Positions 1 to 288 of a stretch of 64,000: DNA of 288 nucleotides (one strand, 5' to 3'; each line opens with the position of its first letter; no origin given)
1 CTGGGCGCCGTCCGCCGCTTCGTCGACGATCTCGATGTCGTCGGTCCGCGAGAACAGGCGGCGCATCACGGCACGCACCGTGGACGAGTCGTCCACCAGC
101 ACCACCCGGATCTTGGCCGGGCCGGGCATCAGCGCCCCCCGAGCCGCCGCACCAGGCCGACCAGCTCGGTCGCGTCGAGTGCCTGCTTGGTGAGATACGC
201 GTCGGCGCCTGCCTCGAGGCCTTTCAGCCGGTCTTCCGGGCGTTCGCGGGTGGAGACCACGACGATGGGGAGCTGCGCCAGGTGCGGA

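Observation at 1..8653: Chemotaxis operon (two CheW, MCP, CheA-REC hybrid, CheB) directly downstream of an AMP-ligase / TPR-cNMP-binding / amidohydrolase operon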

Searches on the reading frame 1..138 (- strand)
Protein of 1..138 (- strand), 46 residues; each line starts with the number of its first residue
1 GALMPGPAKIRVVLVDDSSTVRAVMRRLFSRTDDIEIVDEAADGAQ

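Call 10: search_protein_families(library=pfam, proteins=[window:1-138:-], max_evalue=1)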
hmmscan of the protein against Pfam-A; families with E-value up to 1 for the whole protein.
window:1-138:- (46 aa): 1 family
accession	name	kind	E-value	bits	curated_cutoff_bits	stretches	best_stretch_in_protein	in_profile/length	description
PF00072.30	Response_reg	-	0.0044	17.6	30.2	1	12-46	1-33/111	Response regulator receiver domain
